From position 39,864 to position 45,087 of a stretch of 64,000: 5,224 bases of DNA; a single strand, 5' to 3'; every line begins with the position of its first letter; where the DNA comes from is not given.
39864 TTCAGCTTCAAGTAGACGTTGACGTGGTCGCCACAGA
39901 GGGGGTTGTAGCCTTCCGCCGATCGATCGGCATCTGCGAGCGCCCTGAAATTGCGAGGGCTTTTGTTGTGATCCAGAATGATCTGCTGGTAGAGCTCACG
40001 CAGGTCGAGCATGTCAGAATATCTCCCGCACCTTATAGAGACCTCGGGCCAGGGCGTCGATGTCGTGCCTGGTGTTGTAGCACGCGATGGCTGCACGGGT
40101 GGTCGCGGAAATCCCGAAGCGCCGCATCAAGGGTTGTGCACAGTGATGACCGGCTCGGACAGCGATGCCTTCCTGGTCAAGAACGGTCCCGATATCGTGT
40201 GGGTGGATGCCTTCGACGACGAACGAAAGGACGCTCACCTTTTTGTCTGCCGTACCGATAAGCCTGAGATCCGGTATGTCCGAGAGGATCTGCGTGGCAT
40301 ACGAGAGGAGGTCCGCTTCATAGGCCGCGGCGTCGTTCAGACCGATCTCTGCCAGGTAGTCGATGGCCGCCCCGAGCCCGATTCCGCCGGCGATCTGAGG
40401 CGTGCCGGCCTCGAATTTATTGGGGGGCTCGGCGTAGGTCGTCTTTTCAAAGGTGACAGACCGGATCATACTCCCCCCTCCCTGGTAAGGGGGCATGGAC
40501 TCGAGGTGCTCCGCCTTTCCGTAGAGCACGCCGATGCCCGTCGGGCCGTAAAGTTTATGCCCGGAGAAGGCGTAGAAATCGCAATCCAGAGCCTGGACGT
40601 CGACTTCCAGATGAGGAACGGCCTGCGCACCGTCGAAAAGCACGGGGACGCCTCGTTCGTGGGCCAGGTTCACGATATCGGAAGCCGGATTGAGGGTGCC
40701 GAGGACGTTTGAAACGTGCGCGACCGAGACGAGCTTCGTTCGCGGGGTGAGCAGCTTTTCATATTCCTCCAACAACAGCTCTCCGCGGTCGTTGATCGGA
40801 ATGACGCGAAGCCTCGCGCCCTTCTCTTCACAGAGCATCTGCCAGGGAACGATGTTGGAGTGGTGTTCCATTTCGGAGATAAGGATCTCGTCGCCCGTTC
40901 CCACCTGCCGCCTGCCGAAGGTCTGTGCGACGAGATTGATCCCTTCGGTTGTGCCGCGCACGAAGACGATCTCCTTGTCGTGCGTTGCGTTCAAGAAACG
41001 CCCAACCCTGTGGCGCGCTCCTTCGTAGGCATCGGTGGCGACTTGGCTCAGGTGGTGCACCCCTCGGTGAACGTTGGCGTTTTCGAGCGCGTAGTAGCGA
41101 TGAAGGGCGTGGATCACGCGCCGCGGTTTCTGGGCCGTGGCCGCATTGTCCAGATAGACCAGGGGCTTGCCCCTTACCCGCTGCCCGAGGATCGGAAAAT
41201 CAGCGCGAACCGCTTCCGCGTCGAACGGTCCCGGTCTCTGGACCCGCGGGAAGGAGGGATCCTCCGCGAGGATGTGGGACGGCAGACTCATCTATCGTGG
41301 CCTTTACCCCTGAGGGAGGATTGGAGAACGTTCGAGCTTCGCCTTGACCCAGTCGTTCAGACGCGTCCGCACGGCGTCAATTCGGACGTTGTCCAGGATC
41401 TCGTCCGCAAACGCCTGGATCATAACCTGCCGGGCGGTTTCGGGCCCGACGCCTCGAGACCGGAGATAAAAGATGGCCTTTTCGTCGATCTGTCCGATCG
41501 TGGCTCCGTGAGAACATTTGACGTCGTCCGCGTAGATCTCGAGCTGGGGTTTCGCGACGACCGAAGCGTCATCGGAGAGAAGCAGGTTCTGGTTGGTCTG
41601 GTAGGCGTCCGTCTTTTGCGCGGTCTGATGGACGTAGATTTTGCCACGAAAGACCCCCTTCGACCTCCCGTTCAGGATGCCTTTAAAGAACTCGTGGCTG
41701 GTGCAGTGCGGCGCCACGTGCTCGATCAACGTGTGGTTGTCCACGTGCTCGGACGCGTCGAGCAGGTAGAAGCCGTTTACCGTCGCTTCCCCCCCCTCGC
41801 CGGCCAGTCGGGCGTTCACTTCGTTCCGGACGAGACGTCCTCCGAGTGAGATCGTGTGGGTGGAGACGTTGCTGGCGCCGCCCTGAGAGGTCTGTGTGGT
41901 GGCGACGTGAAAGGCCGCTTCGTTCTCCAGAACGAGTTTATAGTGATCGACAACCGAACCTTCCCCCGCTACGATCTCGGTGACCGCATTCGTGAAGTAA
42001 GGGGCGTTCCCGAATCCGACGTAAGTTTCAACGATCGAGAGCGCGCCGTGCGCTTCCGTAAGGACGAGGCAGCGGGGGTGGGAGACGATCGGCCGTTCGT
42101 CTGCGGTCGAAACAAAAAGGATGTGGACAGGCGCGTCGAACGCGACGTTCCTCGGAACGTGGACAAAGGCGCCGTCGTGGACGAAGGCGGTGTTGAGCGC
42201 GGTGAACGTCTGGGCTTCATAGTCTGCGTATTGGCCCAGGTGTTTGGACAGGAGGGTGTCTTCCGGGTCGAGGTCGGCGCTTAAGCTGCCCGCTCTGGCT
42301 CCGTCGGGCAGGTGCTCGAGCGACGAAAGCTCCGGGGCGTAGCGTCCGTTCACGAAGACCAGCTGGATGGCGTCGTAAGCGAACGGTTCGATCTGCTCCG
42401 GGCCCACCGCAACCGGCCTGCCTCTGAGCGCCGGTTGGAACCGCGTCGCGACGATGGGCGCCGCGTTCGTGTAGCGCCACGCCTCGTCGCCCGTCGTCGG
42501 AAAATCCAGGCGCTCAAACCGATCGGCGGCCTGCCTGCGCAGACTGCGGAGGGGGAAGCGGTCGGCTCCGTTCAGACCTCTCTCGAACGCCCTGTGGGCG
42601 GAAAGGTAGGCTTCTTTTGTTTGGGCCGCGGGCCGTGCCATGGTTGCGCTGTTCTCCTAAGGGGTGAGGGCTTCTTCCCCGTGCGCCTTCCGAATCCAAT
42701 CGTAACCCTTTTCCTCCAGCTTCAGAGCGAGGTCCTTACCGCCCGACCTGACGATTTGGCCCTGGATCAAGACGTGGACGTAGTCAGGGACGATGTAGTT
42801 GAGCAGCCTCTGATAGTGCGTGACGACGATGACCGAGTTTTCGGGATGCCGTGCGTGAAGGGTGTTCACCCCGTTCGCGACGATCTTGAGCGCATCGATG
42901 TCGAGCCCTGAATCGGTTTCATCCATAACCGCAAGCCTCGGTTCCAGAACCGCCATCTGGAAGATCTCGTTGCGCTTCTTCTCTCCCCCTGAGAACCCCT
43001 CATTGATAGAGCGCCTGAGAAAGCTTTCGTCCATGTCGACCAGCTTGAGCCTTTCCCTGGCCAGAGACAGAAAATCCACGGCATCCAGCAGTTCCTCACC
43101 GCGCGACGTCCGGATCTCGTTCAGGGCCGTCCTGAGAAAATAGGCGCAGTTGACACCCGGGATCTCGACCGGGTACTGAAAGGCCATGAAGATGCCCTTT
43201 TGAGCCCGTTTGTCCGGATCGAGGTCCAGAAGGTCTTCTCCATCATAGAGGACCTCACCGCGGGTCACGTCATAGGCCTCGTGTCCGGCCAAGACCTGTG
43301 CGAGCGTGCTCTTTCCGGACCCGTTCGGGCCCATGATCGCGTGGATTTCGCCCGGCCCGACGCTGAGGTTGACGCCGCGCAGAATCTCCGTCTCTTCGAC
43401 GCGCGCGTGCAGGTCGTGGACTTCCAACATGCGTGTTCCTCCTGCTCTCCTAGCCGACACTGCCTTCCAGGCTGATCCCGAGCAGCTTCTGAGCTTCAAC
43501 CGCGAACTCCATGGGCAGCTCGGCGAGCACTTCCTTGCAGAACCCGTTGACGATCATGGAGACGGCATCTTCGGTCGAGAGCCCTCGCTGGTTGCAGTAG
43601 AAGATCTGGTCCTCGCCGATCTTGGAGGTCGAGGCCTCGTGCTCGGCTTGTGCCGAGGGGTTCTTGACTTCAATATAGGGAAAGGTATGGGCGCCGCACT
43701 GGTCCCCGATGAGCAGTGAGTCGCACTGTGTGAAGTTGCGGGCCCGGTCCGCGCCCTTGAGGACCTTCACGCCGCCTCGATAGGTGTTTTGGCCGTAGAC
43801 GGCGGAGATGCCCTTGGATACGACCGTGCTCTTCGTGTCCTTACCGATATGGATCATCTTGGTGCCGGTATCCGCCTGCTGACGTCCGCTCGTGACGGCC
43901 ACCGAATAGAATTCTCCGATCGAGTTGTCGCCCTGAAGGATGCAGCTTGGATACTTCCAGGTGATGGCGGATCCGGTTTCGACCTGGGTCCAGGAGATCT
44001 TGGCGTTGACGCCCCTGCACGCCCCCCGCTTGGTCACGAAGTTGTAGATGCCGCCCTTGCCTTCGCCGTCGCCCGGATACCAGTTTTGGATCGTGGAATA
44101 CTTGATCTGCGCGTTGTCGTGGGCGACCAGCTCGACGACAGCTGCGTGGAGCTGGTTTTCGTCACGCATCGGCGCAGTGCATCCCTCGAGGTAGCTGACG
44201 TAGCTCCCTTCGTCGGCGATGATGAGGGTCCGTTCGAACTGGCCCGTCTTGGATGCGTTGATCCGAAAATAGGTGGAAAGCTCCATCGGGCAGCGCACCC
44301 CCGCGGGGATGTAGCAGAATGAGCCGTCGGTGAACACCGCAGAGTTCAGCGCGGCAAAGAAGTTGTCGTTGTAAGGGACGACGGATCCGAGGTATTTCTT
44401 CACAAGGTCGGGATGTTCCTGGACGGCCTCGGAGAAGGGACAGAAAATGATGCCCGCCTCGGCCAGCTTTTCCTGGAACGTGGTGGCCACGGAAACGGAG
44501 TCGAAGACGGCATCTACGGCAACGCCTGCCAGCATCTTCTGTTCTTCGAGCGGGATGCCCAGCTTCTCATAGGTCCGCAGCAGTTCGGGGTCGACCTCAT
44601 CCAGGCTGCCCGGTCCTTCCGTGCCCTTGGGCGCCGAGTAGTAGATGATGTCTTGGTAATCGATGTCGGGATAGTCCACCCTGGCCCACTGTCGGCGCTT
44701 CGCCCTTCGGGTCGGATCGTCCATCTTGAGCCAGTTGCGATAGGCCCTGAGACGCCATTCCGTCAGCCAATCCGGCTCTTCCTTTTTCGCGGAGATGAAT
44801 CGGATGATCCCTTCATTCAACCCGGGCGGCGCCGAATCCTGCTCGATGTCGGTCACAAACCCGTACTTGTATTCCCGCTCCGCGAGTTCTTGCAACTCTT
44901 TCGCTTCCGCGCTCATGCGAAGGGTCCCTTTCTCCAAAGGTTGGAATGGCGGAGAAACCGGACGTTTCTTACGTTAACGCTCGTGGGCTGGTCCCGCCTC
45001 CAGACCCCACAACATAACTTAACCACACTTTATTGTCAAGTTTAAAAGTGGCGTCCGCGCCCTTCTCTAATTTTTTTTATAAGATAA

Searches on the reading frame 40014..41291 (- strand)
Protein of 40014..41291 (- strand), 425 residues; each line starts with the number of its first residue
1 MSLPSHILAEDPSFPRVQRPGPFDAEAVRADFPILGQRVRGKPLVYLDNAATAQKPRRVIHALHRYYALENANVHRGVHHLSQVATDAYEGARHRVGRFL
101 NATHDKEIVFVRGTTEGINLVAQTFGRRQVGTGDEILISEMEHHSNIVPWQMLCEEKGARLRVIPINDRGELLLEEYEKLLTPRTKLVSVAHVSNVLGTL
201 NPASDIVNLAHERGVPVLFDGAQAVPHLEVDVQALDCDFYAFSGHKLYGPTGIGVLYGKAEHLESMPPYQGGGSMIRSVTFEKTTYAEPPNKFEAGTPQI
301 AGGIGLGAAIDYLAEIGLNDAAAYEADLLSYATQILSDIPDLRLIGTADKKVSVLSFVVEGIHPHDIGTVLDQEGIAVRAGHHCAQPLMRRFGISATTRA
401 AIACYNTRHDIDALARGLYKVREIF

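Call 10: search_protein_families(library=ncbifam, proteins=[window:40014-41291:-], max_evalue=0.001)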
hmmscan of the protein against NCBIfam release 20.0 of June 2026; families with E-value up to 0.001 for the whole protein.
window:40014-41291:- (425 aa): 23 families
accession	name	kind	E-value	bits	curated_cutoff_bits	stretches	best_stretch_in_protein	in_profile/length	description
NF041166.1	f2_encap_cargo1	exception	2.9e-212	707.1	800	1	19-420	221-622/623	family 2A encapsulin nanocompartment cargo protein cysteine desulfurase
TIGR01979.1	sufS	subfamily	1.1e-180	600.8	475.1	1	27-425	2-402/403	SufS family cysteine desulfurase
NF006791.0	PRK09295.1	equivalog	4.3e-162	539.8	661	1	23-423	3-403/406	cysteine desulfurase SufS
NF008126.0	PRK10874.1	equivalog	4.8e-132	440.9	607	1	23-420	4-394/401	cysteine desulfurase CsdA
TIGR03392.1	FeS_syn_CsdA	equivalog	2.6e-130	435.2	493.6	1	23-419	1-390/398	cysteine desulfurase CsdA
TIGR01976.1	am_tr_V_VC1184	hypoth_equivalog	7.1e-79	265.9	352.35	1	23-416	1-399/401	cysteine desulfurase-like protein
TIGR01977.1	am_tr_V_EF2568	hypoth_equivalog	3.7e-70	236.8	377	1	45-418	1-373/376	cysteine desulfurase family protein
NF040779.1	Sec_lyase_SclA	exception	2.3e-49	168.3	525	1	45-388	1-340/378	selenocysteine lyase SclA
TIGR03402.1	FeS_nifS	equivalog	3.1e-49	167.7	530.75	1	45-386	1-323/379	cysteine desulfurase NifS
TIGR03235.1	DNA_S_dndA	equivalog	3.2e-39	135.2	480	1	46-386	1-326/353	cysteine desulfurase DndA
NF010611.0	PRK14012.1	equivalog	1.7e-36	126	548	1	45-274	7-237/406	IscS subfamily cysteine desulfurase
TIGR02006.1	IscS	equivalog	1.2e-34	120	643.2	1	45-273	5-231/402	IscS subfamily cysteine desulfurase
TIGR03403.1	nifS_epsilon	equivalog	7.5e-34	117.2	587.7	1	45-386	1-326/382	NifS family cysteine desulfurase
NF002806.0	PRK02948.1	subfamily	2.2e-25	89.5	304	1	44-259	1-213/381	IscS subfamily cysteine desulfurase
TIGR04343.1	egtE_PLP_lyase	equivalog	7e-25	87.6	400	1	45-372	15-324/370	ergothioneine biosynthesis PLP-dependent enzyme EgtE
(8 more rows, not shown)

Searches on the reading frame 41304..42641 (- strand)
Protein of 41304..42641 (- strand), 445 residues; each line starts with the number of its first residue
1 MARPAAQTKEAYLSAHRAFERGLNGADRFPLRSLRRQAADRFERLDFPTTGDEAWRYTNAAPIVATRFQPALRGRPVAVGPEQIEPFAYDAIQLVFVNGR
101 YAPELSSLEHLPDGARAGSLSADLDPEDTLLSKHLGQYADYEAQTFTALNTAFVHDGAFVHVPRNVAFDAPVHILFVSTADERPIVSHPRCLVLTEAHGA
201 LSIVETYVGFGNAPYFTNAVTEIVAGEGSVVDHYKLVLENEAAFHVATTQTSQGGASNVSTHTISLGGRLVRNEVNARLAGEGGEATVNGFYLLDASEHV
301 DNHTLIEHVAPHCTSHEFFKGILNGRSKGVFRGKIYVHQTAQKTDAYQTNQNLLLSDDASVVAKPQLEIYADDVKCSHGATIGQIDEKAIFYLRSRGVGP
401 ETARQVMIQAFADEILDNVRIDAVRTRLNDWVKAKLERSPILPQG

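Call 10: search_protein_families(library=ncbifam, proteins=[window:41304-42641:-], max_evalue=0.001)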
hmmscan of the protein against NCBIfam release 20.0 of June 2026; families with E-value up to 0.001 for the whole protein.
window:41304-42641:- (445 aa): 5 families
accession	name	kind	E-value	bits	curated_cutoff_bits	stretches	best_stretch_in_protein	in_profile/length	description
TIGR01981.1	sufD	equivalog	3.5e-83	279.1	222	1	152-427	2-274/275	Fe-S cluster assembly protein SufD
NF008194.0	PRK10948.1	equivalog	3.8e-77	259.9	489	1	37-438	31-420/423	Fe-S cluster assembly protein SufD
TIGR01980.1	sufB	equivalog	1.4e-33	116.2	346.4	1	127-420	145-437/448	Fe-S cluster assembly protein SufB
NF008773.0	PRK11814.1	equivalog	1e-26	93.6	717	1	119-422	156-466/484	Fe-S cluster assembly protein SufB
NF052511.1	SUF_like_SmsB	exception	2.6e-20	72.8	650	1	132-423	141-429/445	SUF-like minimal system protein SmsB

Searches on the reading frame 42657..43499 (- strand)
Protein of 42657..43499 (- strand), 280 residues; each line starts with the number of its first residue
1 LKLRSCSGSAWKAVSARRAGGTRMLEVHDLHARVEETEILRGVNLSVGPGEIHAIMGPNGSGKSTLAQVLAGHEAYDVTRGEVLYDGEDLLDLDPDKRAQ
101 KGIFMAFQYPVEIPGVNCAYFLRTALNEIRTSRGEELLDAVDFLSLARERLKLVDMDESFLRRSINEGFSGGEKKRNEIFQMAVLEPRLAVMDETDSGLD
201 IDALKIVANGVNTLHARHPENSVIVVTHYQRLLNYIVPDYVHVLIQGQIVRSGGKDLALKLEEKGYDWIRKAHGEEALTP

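Call 10: search_protein_families(library=ncbifam, proteins=[window:42657-43499:-], max_evalue=0.001)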
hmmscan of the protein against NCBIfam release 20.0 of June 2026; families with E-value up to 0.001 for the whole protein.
window:42657-43499:- (280 aa): 178 families (the best 25 are shown)
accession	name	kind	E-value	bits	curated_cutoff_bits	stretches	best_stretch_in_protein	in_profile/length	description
NF007134.0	PRK09580.1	equivalog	4.9e-109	363.5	400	1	24-270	1-245/248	Fe-S cluster assembly ATPase SufC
TIGR01978.1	sufC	equivalog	4.4e-107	357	212.8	1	25-269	1-243/243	Fe-S cluster assembly ATPase SufC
TIGR04521.1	ECF_ATPase_2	equivalog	9.7e-26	90.5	330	1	36-257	17-231/279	energy-coupling factor transporter ATPase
TIGR02769.1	nickel_nikE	equivalog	4.5e-25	88.6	332.55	1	27-252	14-232/265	nickel import ATP-binding protein NikE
NF007739.0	PRK10419.1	subfamily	3.2e-23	82.6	354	1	27-252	15-233/268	nickel ABC transporter ATP-binding protein NikE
TIGR03411.1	urea_trans_UrtD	equivalog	2.7e-22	79.6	304.1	1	24-254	2-225/242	urea ABC transporter ATP-binding protein UrtD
TIGR04520.1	ECF_ATPase_1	equivalog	3.2e-22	79.2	315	1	35-255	13-220/269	energy-coupling factor transporter ATPase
TIGR03375.1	type_I_sec_LssB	subfamily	1e-21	76.9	693.1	1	33-261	476-691/696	type I secretion system permease/ATPase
TIGR03410.1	urea_trans_UrtE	equivalog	1.1e-21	77.4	285.8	1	25-255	1-216/230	urea ABC transporter ATP-binding subunit UrtE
NF043075.1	MMSYN1_0197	equivalog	2.4e-21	76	550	1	24-254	2-216/341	spermidine/putrescine ABC transporter ATP-binding protein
TIGR03864.1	PQQ_ABC_ATP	hypoth_equivalog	2.7e-21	76.1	302.25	1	24-255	1-216/236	ABC transporter, ATP-binding subunit, PQQ-dependent alcohol dehydrogenase system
TIGR03258.1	PhnT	equivalog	3.8e-21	75.5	499.15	1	18-254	2-223/359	2-aminoethylphosphonate ABC transport system ATP-binding subunit PhnT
NF010068.0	PRK13548.1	equivalog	4e-21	75.3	261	1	23-259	4-231/261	heme ABC transporter ATP-binding protein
TIGR03873.1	F420-0_ABC_ATP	hypoth_equivalog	6.2e-21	74.8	372.4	1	25-256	2-222/256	putative F420-0 ABC transporter ATP-binding protein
NF007601.2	PRK10247.1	equivalog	1.4e-20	73.6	292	1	24-230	1-192/204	iron efflux ABC transporter ATP-binding subunit FetA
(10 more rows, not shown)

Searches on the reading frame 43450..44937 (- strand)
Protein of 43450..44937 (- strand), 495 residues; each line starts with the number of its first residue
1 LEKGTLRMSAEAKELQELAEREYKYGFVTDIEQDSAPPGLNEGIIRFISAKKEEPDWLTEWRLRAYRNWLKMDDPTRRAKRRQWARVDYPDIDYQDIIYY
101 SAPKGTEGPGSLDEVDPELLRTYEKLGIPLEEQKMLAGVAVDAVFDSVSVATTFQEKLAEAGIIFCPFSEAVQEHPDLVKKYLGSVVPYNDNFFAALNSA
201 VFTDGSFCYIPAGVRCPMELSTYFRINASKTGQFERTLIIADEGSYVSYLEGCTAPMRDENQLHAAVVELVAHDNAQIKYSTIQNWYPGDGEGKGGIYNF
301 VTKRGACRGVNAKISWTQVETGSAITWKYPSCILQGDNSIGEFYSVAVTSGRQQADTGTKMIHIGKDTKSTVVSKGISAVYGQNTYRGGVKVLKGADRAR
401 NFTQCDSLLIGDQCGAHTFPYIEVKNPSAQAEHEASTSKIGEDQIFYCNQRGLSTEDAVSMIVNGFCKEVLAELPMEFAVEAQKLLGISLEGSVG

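Call 10: search_protein_families(library=ncbifam, proteins=[window:43450-44937:-], max_evalue=0.001)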
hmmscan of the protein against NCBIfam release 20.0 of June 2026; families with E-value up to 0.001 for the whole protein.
window:43450-44937:- (495 aa): 5 families
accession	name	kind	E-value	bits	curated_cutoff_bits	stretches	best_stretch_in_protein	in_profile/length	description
NF008773.0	PRK11814.1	equivalog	6.8e-273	905.5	717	1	9-495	5-484/484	Fe-S cluster assembly protein SufB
TIGR01980.1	sufB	equivalog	6.4e-191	634.8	346.4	1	22-486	2-448/448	Fe-S cluster assembly protein SufB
NF052511.1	SUF_like_SmsB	exception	8.6e-53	179.9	650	1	48-492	20-443/445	SUF-like minimal system protein SmsB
TIGR01981.1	sufD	equivalog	1.5e-47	162.2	222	1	200-479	2-271/275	Fe-S cluster assembly protein SufD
NF008194.0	PRK10948.1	equivalog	1.7e-14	53.5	489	1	322-474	249-401/423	Fe-S cluster assembly protein SufD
